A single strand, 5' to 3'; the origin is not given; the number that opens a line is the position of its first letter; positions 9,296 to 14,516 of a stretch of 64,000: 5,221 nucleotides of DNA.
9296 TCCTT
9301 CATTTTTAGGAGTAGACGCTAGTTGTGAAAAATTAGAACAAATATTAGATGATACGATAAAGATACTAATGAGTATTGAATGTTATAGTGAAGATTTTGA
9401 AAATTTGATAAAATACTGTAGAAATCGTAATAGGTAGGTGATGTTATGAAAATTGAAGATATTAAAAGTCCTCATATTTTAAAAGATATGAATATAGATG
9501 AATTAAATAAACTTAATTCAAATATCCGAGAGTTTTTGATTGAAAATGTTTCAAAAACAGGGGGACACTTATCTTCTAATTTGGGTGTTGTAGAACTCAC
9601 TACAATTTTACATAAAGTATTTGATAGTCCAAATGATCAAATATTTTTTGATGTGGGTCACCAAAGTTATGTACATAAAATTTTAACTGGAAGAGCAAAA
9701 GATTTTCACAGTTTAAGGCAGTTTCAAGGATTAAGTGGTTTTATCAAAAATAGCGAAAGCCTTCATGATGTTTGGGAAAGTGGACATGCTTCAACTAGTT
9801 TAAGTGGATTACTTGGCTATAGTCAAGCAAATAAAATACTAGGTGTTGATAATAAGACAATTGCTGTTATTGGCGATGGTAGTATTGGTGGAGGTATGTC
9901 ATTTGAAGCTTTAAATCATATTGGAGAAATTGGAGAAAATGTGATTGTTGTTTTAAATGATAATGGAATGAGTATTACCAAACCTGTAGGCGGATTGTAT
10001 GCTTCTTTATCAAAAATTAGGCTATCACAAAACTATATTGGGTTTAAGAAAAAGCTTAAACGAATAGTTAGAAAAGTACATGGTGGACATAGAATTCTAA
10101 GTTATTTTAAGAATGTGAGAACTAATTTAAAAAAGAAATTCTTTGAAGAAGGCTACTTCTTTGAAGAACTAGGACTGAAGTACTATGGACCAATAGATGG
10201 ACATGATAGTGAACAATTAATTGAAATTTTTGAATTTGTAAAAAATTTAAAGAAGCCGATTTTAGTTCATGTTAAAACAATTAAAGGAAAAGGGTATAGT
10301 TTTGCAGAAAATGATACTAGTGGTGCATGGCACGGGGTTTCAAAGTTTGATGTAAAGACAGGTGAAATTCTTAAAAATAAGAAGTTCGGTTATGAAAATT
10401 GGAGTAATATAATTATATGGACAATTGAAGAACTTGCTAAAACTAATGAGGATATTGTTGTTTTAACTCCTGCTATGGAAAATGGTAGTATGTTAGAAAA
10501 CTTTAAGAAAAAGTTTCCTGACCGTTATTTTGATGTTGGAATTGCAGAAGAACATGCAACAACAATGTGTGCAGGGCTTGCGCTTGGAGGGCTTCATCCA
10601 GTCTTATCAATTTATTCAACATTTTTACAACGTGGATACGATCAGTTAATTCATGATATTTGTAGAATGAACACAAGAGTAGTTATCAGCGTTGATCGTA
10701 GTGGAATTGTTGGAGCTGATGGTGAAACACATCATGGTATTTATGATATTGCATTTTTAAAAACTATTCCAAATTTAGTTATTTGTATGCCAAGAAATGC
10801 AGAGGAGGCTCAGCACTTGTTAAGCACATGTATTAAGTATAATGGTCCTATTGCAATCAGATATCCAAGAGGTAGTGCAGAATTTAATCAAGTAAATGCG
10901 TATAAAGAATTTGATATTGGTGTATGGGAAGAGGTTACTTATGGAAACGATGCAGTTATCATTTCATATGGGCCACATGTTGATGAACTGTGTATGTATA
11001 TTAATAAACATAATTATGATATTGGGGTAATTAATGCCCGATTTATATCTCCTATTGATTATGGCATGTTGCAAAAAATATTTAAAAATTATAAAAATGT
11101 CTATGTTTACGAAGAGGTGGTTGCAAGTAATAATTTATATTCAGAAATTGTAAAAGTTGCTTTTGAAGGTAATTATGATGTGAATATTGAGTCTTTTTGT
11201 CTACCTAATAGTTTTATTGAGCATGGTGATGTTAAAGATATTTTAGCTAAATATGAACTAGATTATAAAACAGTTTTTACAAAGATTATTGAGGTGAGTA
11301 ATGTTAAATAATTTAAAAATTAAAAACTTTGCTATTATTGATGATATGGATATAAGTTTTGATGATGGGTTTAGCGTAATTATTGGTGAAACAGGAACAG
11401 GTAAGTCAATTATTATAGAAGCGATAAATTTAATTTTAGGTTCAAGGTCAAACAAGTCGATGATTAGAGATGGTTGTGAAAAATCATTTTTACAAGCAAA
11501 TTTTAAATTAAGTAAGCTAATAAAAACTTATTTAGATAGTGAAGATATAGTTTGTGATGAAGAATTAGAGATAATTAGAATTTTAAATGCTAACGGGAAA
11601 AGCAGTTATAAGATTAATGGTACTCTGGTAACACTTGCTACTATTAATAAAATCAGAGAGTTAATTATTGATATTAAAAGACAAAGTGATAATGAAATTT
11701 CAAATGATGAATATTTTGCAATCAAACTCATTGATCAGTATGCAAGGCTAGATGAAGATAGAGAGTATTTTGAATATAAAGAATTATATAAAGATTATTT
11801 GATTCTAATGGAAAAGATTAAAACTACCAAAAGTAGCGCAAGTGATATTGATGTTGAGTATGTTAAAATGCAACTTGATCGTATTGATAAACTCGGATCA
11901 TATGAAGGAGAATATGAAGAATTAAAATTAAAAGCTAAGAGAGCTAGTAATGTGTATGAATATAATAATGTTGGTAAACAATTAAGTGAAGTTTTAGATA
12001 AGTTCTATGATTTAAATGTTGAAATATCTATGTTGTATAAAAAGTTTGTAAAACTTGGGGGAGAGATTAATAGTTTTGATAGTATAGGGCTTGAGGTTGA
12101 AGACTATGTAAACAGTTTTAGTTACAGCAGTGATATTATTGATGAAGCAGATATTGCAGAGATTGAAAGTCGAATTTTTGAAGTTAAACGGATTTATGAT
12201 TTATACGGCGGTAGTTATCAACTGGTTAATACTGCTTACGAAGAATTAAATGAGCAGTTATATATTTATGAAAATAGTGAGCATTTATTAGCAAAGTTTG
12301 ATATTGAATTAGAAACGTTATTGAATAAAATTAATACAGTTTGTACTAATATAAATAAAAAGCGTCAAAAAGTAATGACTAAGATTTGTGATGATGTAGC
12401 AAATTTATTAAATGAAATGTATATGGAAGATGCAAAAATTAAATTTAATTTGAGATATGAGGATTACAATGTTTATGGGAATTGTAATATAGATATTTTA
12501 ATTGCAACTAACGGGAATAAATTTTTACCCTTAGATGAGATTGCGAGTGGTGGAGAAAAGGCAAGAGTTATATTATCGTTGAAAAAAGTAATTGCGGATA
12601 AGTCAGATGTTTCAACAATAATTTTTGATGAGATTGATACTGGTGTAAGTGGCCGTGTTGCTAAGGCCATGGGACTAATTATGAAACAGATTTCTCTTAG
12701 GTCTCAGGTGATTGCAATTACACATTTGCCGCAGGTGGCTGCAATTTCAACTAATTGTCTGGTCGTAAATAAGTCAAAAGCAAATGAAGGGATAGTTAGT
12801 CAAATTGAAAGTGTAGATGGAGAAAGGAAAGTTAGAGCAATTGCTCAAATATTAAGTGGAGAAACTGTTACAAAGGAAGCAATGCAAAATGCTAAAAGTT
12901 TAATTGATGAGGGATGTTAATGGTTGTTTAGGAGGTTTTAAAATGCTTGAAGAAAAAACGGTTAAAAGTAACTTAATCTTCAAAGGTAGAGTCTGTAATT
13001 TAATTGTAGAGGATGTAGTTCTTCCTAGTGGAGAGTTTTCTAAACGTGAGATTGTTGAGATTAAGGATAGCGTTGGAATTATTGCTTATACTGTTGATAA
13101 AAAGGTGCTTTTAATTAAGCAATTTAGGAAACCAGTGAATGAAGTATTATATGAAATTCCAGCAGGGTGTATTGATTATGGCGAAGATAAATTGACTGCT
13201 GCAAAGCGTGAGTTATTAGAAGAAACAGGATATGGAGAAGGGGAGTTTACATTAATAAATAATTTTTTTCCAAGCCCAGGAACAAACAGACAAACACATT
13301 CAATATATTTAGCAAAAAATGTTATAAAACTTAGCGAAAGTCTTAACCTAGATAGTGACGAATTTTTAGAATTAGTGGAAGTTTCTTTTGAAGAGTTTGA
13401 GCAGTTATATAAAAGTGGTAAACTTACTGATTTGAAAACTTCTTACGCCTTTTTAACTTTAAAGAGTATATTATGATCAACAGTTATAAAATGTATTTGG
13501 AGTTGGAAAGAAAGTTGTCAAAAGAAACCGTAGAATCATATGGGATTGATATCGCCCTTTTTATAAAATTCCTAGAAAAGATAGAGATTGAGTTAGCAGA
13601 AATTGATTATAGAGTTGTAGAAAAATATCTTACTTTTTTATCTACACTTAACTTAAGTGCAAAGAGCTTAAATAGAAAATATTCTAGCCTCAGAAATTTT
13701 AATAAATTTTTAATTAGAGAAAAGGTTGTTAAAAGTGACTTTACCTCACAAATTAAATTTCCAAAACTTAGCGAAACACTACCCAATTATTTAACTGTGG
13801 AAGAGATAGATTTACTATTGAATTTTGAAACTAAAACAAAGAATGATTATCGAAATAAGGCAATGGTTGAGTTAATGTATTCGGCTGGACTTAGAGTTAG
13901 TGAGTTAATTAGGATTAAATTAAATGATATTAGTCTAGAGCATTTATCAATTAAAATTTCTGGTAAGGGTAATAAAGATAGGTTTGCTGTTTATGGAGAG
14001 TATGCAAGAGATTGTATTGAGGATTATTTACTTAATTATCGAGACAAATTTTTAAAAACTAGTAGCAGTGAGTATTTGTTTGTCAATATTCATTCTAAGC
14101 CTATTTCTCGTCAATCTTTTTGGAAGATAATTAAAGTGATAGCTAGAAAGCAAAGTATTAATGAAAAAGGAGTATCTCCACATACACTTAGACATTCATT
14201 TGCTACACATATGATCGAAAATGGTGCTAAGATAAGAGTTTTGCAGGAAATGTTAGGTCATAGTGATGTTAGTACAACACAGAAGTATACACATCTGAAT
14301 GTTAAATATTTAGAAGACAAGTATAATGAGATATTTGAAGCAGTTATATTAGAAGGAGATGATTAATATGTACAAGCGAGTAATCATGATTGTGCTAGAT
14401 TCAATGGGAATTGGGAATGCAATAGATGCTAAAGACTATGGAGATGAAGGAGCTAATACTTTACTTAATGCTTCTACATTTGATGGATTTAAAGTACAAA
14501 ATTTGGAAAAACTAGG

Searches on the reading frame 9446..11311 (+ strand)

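Call 29: search_protein_families(library=pfam, proteins=[window:9446-11311:+], max_evalue=0.0001)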
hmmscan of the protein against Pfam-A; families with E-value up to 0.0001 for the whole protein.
window:9446-11311:+ (621 aa): 4 families
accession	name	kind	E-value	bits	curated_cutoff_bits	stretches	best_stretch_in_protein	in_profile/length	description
PF13292.11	DXP_synthase_N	-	2.2e-105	352.3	21.2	1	4-278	2-274/274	1-deoxy-D-xylulose-5-phosphate synthase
PF02779.29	Transket_pyr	-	3.9e-43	147.5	27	1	319-477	5-171/174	Transketolase, pyrimidine binding domain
PF02780.25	Transketolase_C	-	1.7e-13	51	25.9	1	494-608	3-122/124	Transketolase, C-terminal domain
PF00456.26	Transketolase_N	-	3.6e-06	26.6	22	0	134-178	143-188/334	Transketolase, thiamine diphosphate binding domain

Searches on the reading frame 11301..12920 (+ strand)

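Call 29: search_protein_families(library=pfam, proteins=[window:11301-12920:+], max_evalue=0.0001)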
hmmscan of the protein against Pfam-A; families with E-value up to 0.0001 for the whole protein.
window:11301-12920:+ (539 aa): 5 families
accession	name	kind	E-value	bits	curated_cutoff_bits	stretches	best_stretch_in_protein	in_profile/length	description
PF02463.25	SMC_N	-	4.8e-22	78.9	40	1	1-491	1-213/220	RecF/RecN/SMC N terminal domain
PF13476.12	AAA_23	-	8.1e-12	46.6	27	1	5-206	2-177/201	AAA domain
PF13175.12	AAA_15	-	2.1e-07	31.4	32.1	1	1-477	1-371/374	AAA ATPase domain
PF13304.12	AAA_21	-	9.5e-06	26.3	27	0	24-108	1-79/304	AAA domain, putative AbiEii toxin, Type IV TA system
PF13555.12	AAA_29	-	5.2e-05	23.3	27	0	2-50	1-50/61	P-loop containing region of AAA domain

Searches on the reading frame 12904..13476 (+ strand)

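Call 29: search_protein_families(library=pfam, proteins=[window:12904-13476:+], max_evalue=0.0001)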
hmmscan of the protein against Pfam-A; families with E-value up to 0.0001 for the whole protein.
window:12904-13476:+ (190 aa): 1 family
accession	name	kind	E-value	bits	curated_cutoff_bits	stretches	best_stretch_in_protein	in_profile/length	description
PF00293.34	NUDIX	-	1.6e-15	57.7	21.1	1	55-167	4-119/134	NUDIX domain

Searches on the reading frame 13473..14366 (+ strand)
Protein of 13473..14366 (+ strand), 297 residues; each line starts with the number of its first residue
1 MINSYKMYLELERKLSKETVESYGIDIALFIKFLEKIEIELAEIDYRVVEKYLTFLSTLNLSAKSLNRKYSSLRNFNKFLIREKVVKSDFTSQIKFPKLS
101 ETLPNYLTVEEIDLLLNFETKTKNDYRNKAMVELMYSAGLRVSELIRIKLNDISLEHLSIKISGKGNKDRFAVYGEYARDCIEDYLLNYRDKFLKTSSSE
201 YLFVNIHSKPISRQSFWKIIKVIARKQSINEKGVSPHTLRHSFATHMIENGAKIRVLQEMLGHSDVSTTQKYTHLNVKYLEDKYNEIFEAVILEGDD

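Call 29: search_protein_families(library=pfam, proteins=[window:13473-14366:+], max_evalue=0.0001)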
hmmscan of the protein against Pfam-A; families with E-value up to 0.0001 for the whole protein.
window:13473-14366:+ (297 aa): 4 families
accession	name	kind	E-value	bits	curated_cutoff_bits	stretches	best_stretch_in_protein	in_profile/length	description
PF00589.27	Phage_integrase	-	5.4e-48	163.5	27.1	1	106-276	2-169/172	Phage integrase family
PF02899.23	Phage_int_SAM_1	-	4.9e-17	62.4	22.3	1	2-84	1-83/83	Phage integrase, N-terminal SAM-like domain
PF13102.12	Phage_int_SAM_5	-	1.2e-06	29.2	22.3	1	10-90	12-92/98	Phage integrase SAM-like domain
PF13495.12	Phage_int_SAM_4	-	6.1e-06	27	27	1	8-78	8-76/85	Phage integrase, N-terminal SAM-like domain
